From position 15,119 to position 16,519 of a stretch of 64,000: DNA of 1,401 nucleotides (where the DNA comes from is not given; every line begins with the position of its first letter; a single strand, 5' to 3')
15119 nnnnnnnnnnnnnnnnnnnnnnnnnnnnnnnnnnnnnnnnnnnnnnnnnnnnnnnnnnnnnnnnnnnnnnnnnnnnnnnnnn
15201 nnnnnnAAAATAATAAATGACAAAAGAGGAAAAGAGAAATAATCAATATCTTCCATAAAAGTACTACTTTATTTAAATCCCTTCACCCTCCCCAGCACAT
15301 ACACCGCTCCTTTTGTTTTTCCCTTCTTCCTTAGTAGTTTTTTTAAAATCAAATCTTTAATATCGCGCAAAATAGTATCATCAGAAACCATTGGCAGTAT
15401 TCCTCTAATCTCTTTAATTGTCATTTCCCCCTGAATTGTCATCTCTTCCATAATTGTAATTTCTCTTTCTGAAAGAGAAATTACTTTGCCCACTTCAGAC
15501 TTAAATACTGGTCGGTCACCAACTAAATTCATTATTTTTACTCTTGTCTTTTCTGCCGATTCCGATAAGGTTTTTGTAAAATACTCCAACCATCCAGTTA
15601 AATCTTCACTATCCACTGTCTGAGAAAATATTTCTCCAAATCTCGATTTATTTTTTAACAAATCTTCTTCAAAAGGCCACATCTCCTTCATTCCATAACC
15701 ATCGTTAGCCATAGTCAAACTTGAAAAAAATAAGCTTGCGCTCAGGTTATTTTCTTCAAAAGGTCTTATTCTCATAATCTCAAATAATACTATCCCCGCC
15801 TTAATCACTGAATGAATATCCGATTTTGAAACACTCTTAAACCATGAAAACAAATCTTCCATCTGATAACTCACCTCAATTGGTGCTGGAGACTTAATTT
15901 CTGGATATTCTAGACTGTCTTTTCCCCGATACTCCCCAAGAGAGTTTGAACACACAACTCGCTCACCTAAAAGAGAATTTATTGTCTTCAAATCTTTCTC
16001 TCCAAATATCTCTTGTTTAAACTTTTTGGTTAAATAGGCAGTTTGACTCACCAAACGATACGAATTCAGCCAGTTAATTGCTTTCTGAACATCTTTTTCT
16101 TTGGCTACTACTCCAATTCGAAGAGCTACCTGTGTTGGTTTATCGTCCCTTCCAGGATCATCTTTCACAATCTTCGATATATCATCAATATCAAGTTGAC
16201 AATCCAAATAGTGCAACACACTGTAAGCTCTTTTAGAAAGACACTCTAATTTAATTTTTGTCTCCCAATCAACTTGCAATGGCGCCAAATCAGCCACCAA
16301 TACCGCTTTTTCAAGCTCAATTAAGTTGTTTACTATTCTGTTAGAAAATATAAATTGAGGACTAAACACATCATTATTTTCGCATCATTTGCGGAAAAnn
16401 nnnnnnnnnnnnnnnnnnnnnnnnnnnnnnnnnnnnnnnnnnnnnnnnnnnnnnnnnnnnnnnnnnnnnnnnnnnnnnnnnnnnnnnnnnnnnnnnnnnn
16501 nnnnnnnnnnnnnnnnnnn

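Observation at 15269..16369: Fic-fold protein with an obliterated catalytic motif (pseudo-Fic) plus winged-helix tail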

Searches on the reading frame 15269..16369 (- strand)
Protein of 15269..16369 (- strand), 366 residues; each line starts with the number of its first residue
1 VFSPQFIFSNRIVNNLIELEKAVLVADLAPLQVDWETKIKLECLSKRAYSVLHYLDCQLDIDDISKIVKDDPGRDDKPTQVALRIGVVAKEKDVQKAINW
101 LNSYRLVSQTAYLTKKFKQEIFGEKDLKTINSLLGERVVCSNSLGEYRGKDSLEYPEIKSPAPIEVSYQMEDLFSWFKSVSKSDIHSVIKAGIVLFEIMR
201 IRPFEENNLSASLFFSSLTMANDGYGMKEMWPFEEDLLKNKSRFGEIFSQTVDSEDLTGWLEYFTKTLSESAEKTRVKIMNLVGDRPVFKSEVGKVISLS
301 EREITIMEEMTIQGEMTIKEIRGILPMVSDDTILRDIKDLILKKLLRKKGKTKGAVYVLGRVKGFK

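Call 3: search_protein_families(library=pfam, proteins=[window:15269-16369:-], max_evalue=10)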
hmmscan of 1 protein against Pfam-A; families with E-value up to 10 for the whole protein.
window:15269-16369:- (366 aa): 3 families
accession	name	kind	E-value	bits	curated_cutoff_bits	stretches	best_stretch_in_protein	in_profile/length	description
PF02661.23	Fic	-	3.5e-06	28.2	24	1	124-210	4-83/93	Fic/DOC family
PF03965.22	Penicillinase_R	-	0.033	15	22.6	1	299-357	1-62/115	Penicillinase repressor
PF04337.18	DUF480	-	0.15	12.5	25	0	283-323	70-111/149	Protein of unknown function, DUF480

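Call 4: search_protein_families(library=ncbifam, proteins=[window:15269-16369:-], max_evalue=10)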
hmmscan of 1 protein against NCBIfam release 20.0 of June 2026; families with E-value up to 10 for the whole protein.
window:15269-16369:- (366 aa): 4 families
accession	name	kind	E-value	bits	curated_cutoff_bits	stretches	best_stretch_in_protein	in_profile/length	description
TIGR01884.1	cas_HTH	subfamily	0.00078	18.9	60.2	1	297-359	138-198/202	CRISPR-associated CARF protein Csa3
NF053606.1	Sta1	subfamily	0.017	15.2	80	1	298-352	17-70/100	Sta1 family transcriptional regulator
NF001680.0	PRK00441.1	equivalog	0.025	14.7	184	1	309-356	17-63/150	arginine repressor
NF046030.1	ProtAdlyltaseSoFic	equivalog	0.084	11.8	550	1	173-281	163-272/361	protein adenylyltransferase Fic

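Call 5: search_solved_structures(query=window:15269-16369:-, max_evalue=10, show_alignments=3)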
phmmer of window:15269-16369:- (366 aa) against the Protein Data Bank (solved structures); distinct sequences matched with E-value up to 10: 17.
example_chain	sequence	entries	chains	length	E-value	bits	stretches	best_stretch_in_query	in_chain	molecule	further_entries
8cil_A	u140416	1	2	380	2.5e-05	27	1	159-357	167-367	Fic family protein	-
9yz5_A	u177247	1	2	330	0.035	16.7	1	160-225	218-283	Protein adenylyltransferase FICD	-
6i7j_A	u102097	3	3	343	0.036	16.7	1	160-225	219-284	Adenosine monophosphate-protein transferase FICD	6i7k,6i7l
6i7g_A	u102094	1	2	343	0.037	16.7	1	160-225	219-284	Adenosine monophosphate-protein transferase FICD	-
6i7h_A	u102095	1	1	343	0.037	16.7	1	160-225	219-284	Adenosine monophosphate-protein transferase FICD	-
4u04_A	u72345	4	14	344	0.037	16.7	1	160-225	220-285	Adenosine monophosphate-protein transferase FICD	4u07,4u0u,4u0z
6i7i_A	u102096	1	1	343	0.037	16.7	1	160-225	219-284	Adenosine monophosphate-protein transferase FICD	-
4u0s_A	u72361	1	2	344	0.038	16.6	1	160-225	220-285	Adenosine monophosphate-protein transferase FICD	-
6zmd_B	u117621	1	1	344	0.039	16.6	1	160-225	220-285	Protein adenylyltransferase FICD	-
7b7z_A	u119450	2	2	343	0.05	16.2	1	160-225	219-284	Protein adenylyltransferase FICD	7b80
7kfl_A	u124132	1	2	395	0.39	13.3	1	86-148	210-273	Myosin-17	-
5jj6_A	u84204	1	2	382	0.69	12.5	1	162-225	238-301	Adenosine monophosphate-protein transferase FICD homolog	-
5jj7_A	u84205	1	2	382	0.69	12.5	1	162-225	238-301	Adenosine monophosphate-protein transferase FICD homolog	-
7xdv_A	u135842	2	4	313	1.3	11.6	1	121-206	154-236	Receptor-like protein kinase FERONIA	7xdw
7xdy_A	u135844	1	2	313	1.3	11.5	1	121-206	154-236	Receptor-like protein kinase FERONIA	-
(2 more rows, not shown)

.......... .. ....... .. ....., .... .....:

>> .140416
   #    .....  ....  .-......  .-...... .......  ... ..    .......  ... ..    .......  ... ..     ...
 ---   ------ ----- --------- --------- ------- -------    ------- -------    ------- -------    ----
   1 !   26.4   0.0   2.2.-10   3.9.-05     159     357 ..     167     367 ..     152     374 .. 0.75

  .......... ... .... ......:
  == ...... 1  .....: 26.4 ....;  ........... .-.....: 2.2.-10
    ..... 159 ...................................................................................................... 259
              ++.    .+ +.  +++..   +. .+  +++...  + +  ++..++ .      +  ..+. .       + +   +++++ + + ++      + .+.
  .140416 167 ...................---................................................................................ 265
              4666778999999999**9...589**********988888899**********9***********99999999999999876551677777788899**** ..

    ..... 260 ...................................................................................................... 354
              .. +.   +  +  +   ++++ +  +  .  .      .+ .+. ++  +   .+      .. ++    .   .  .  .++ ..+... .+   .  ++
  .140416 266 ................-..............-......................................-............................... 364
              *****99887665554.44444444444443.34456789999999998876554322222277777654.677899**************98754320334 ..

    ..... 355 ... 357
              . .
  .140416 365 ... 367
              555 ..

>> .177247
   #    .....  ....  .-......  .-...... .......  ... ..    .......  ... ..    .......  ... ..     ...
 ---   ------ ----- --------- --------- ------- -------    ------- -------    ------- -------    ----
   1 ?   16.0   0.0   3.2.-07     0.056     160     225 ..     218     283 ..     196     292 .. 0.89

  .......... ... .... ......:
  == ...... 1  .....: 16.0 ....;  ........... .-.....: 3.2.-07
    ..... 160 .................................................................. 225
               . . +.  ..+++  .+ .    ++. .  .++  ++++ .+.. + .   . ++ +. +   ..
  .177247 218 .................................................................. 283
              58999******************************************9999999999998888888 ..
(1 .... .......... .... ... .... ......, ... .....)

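Call 6: find_homologous_proteins(query=window:15269-16369:-, max_evalue=0.001)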
Query window:15269-16369:- (366 aa): 422 proteins with E <= 0.001 among 3205 candidates; the best 120 are listed.
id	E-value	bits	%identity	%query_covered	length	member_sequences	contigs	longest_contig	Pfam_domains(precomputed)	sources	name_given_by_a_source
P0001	8.6e-236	800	100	100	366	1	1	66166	PF02661.24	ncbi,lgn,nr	ncbi:MAG TPA: Fic family protein [Spirochaetia bacterium]|nr:Fic family protein [Spirochaetia bacter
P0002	5.9e-189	646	78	100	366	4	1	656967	PF02661.24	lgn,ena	-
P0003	2.2e-188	644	79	100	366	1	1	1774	PF02661.24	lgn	-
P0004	3.7e-186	637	78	100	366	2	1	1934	PF02661.24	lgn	-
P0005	3.8e-186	636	77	100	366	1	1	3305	-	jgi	jgi:hypothetical protein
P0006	1.1e-184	632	78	100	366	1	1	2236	PF02661.24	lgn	-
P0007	6.3e-184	629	78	100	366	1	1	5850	PF02661.24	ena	-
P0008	9.8e-184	629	77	100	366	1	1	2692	PF02661.24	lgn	-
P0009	1.2e-183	628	76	100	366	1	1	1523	PF02661.24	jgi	jgi:hypothetical protein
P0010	2.5e-183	627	76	100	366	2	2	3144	PF02661.24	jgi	-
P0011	6.8e-183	626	77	100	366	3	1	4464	PF02661.24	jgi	-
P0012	7.2e-183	626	75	100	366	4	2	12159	PF02661.24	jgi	-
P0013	2.3e-182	624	75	100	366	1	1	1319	PF02661.24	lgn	-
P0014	5.6e-181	620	74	100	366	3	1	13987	PF02661.24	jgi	-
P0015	7.6e-181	619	75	100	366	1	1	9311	PF02661.24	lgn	-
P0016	1.6e-180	618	74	100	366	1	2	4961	PF02661.24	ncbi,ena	-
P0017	1.7e-180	618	75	100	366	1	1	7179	PF02661.24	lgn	-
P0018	4.7e-180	616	75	100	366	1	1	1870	PF02661.24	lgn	-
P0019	9.8e-180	615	75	100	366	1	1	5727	PF02661.24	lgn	-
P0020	2.5e-179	614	75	100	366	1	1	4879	PF02661.24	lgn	-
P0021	3.6e-179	614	74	100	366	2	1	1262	PF02661.24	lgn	-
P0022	9.8e-179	612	73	100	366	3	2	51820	PF02661.24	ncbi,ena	-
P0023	2.6e-177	607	74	100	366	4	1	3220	PF02661.24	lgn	-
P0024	3.2e-177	607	74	100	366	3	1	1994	PF02661.24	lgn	-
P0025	5.5e-176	603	73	100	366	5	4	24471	PF02661.24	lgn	-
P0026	8.9e-176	602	76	100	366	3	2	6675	PF02661.24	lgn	-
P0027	3.0e-175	601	75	98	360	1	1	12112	PF02661.24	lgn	-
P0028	3.4e-175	600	74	100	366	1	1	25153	PF02661.24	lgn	-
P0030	1.6e-171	588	73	100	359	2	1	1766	PF02661.24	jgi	jgi:hypothetical protein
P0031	5.5e-170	583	77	93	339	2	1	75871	PF02661.24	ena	-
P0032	5.4e-168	577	71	100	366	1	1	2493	PF02661.24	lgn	-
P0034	1.1e-153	530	63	100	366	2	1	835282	PF02661.24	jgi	jgi:Fic family protein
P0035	7.2e-152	524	64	100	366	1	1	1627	PF02661.24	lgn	-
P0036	4.4e-151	521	64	100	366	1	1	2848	PF02661.24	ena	-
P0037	2.6e-147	509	63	100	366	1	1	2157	PF02661.24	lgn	-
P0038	3.7e-147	508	61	100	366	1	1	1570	PF02661.24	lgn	-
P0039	8.9e-146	504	62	100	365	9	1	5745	PF02661.24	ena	-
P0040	3.8e-144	498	61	100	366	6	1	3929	PF02661.24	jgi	-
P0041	1.1e-143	497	66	94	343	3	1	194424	PF02661.24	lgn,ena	-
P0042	8.0e-143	494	61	100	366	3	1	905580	PF02661.24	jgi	-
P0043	6.1e-139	481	60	100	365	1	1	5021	PF02661.24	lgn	-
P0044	1.7e-137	477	58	100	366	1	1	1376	PF02661.24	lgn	-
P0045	1.7e-129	450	56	100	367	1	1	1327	PF02661.24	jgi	jgi:Fic family protein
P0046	6.0e-129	448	55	100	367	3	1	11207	PF02661.24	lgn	-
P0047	9.3e-129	448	56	100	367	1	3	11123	PF02661.24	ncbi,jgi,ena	-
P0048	1.6e-126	440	54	100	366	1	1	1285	PF02661.24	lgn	-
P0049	6.6e-125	435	53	100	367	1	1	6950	PF02661.24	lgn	-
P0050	1.1e-124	434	53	100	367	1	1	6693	PF02661.24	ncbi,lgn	-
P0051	1.7e-124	434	54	100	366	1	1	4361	PF02661.24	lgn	-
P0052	4.4e-124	432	51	100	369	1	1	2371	PF02661.24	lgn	-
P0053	1.3e-123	431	54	100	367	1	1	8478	PF02661.24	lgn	-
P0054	3.4e-123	430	54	100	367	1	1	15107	PF02661.24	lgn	-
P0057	4.1e-122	426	53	100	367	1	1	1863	PF02661.24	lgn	-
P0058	6.3e-122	425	53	100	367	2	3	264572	PF02661.24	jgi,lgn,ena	jgi:Fic family protein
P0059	1.1e-121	424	53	100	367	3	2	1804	PF02661.24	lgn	-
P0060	2.6e-121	423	53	100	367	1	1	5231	PF02661.24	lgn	-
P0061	3.9e-121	423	52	100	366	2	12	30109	PF02661.24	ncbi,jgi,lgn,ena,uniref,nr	ncbi:MAG: hypothetical protein UW68_C0020G0017 [Candidatus Collierbacteria bacterium GW2011_GWB1_44_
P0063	2.3e-120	420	52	100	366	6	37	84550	PF02661.24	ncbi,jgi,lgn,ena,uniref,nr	ncbi:hypothetical protein COY48_02805 [Candidatus Collierbacteria bacterium CG_4_10_14_0_8_um_filter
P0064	3.4e-120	420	53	100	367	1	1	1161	PF02661.24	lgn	-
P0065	7.1e-120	419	53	100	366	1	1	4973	PF02661.24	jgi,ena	-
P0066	1.8e-119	417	52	100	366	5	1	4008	PF02661.24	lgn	-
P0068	3.6e-119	416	51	100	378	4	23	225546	PF02661.24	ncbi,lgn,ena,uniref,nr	ncbi:MAG: hypothetical protein UX47_C0002G0054 [Candidatus Collierbacteria bacterium GW2011_GWA2_46_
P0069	3.8e-119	416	52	100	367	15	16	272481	PF02661.24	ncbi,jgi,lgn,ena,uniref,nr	ncbi:MAG: hypothetical protein UX08_C0028G0001 [Candidatus Collierbacteria bacterium GW2011_GWB1_45_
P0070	5.4e-119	416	54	100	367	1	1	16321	PF02661.24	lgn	-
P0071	1.1e-118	415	54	100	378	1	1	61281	PF02661.24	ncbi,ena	-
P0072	2.5e-118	413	53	100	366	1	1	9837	PF02661.24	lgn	-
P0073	9.3e-117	408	55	93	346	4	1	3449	PF02661.24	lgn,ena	-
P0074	2.1e-116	407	52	100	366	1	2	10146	PF02661.24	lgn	-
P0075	2.0e-115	404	53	93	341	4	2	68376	PF02661.24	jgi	-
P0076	1.0e-114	402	52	100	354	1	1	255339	PF02661.24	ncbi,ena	-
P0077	1.8e-114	401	50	100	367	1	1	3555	PF02661.24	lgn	-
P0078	6.6e-114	399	52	100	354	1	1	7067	PF02661.24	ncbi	-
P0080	1.5e-113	398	51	100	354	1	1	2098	PF02661.24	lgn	-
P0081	6.2e-113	396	56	89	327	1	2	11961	PF02661.24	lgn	-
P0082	3.6e-112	393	53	93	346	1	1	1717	PF02661.24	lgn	-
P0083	6.3e-110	386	53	91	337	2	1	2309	PF02661.24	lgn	-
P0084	3.1e-109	384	51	100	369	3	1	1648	PF02661.24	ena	-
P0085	4.2e-109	383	60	83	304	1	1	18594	PF02661.24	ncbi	-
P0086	4.0e-107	377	49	100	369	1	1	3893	PF02661.24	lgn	-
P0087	1.6e-106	375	47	100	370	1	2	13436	PF02661.24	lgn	-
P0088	2.7e-105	371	50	100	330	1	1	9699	PF02661.24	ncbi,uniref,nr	ncbi:MAG: hypothetical protein UW84_C0037G0008 [Candidatus Collierbacteria bacterium GW2011_GWA2_44_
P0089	2.7e-104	367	48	100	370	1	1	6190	PF02661.24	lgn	-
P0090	5.4e-104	366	48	100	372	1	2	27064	PF02661.24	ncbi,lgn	-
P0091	5.6e-104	366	48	100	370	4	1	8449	PF02661.24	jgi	-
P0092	4.3e-103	363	58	78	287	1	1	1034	PF02661.24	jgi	jgi:Fic family protein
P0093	1.0e-102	362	45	100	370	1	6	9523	PF02661.24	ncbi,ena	-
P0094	1.8e-100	355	46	100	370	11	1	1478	PF02661.24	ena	-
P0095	3.4e-97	344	45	100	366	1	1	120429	PF02661.24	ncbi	-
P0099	4.8e-91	324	41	100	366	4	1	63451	PF02661.24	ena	-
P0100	1.3e-90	322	43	100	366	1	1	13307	PF02661.24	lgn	-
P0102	3.5e-89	318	40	100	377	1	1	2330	PF02661.24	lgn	-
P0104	8.8e-89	316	41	100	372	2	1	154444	PF02661.24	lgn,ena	-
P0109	6.6e-88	313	41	100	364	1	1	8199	PF02661.24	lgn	-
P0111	9.5e-87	310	40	100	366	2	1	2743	PF02661.24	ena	-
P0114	6.3e-80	287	41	100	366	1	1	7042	PF02661.24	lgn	-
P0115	8.0e-80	287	39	100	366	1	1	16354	PF02661.24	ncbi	-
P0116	9.2e-80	287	55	64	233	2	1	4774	PF02661.24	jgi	-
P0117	6.7e-78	281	40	100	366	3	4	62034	PF02661.24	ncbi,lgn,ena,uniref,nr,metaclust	ncbi:hypothetical protein A2572_04010 [Candidatus Collierbacteria bacterium RIFOXYD1_FULL_40_9]|unir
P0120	5.9e-76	274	41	98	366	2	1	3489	PF02661.24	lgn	-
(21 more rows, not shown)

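Call 11: find_related_loci(query=A1, collection=genome_contigs, flank=6000)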
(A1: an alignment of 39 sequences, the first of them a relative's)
Query A1 (366 aa) in genome_contigs; peptide patterns used: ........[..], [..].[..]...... (x = any residue, [..] = any of these).
165 stretches matched a pattern; 143 encode a relative of the query (tblastn E <= 1e-3); the best 80 are kept; 80 distinct loci.
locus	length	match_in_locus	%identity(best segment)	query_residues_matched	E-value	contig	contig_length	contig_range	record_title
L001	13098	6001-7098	73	1-366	0e+0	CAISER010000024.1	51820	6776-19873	Candidatus Collierbacteria bacterium isolate LaPlata_bin-1578 genome assembly, contig: bin-1578:24/43, whole genome shot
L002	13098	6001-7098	77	1-366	0e+0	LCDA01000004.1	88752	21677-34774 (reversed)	MAG: Candidatus Collierbacteria bacterium GW2011_GWA2_42_17 UV06_C0004, whole genome shotgun sequence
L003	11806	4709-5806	76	1-366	6e-180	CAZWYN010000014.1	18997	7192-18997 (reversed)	MAG TPA_asm: uncultured Pseudomonadales bacterium isolate SRP011637_co1_56 genome assembly, contig: NODE_864_length_1899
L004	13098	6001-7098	75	1-366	3e-173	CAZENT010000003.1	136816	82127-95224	MAG TPA_asm: uncultured Pseudomonadales bacterium isolate SRP263991_co1_8 genome assembly, contig: NODE_58_length_136816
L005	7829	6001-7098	72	1-366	1e-170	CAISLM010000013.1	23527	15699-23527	Candidatus Collierbacteria bacterium isolate AM-lipid-02-D9_bin-0599 genome assembly, contig: bin-0599:13/98, whole geno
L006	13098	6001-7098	61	1-366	7e-152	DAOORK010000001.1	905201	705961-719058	MAG TPA_asm: Candidatus Woesebacteria bacterium isolate AMR_MDS_2547 NODE_2_length_905201_cov_27.448945, whole genome sh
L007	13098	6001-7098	60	1-366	9e-141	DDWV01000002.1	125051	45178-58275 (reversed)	MAG TPA_asm: Candidatus Collierbacteria bacterium UBA2277 UBA2277_contig_4963, whole genome shotgun sequence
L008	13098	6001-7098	77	1-366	0e+0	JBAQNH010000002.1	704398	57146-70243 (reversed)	MAG: Microgenomates group bacterium isolate MFD12002_ilm_asm_bin66 k127_42490, whole genome shotgun sequence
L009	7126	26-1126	56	1-366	4e-136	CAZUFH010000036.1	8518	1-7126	MAG TPA_asm: uncultured Pseudomonadales bacterium isolate SRP050083_co2_371 genome assembly, contig: NODE_7017_length_85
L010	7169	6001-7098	55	1-366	5e-133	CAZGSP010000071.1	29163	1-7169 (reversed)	MAG TPA_asm: uncultured Pseudomonadales bacterium isolate binchicken_co169_192 genome assembly, contig: k99_259018, whol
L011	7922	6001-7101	54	1-366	3e-132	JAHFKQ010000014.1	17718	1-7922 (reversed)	MAG: Candidatus Collierbacteria bacterium isolate nzgw413 NODE_2969_length_17719_cov_3.493806, whole genome shotgun sequ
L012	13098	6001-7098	53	1-366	1e-131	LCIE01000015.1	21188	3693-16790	MAG: Candidatus Collierbacteria bacterium GW2011_GWC2_44_18 UW41_C0015, whole genome shotgun sequence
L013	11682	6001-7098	52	1-366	2e-129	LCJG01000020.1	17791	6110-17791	MAG: Candidatus Collierbacteria bacterium GW2011_GWB1_44_6 UW68_C0020, whole genome shotgun sequence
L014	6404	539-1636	52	1-366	7e-128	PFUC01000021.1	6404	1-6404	MAG: Candidatus Collierbacteria bacterium CG_4_9_14_3_um_filter_43_16 CG_4_9_14_3_um_filter_150_scaffold_15502_c, whole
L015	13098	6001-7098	51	1-366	1e-126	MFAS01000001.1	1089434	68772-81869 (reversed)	MAG: Candidatus Collierbacteria bacterium RIFOXYD2_FULL_45_13 RIFOXYD2_FULL_OP11_Collierbacteria_45_13, whole genome sho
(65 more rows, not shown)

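Call 21: predict_structure(alignment_id=A1)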
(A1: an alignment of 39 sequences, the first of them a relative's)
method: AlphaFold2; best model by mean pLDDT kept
length: 366 residues; sequences in the alignment: 39
mean_pLDDT: 86.3   pTM: 0.74
mean pLDDT of the five models: 86.3, 85.9, 84.8, 84.7, 79.8
residues with pLDDT >= 90: 198; 70-90: 137; 50-70: 22; < 50: 9
segments of 3 or more residues with pLDDT < 50: 285-288, 363-366
pLDDT, mean of each block of 10 residues (from residue 1): 89 96 87 85 94 93 95 92 93 96 94 80 91 90 85 77 93 93 90 96 92 95 88 93 91 93 97 88 56 59 76 79 80 84 80 73 44
secondary structure, 60 per line:
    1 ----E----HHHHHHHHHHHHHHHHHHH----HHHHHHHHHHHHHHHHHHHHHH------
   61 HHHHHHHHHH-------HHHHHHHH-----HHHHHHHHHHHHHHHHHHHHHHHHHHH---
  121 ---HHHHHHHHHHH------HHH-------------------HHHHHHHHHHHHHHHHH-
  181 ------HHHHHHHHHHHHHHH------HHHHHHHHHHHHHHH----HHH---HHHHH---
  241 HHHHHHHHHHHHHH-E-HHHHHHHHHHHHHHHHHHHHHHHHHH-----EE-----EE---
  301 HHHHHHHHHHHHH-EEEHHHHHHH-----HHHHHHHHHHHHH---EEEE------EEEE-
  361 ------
elements in order: H10-28 H33-54 H61-70 H78-85 H91-117 H124-134 H163-179 H187-201 H208-222 H233-237 H241-254 H258-283 H301-313 E315-317 H318-324 H330-342 E346-349 E356-359
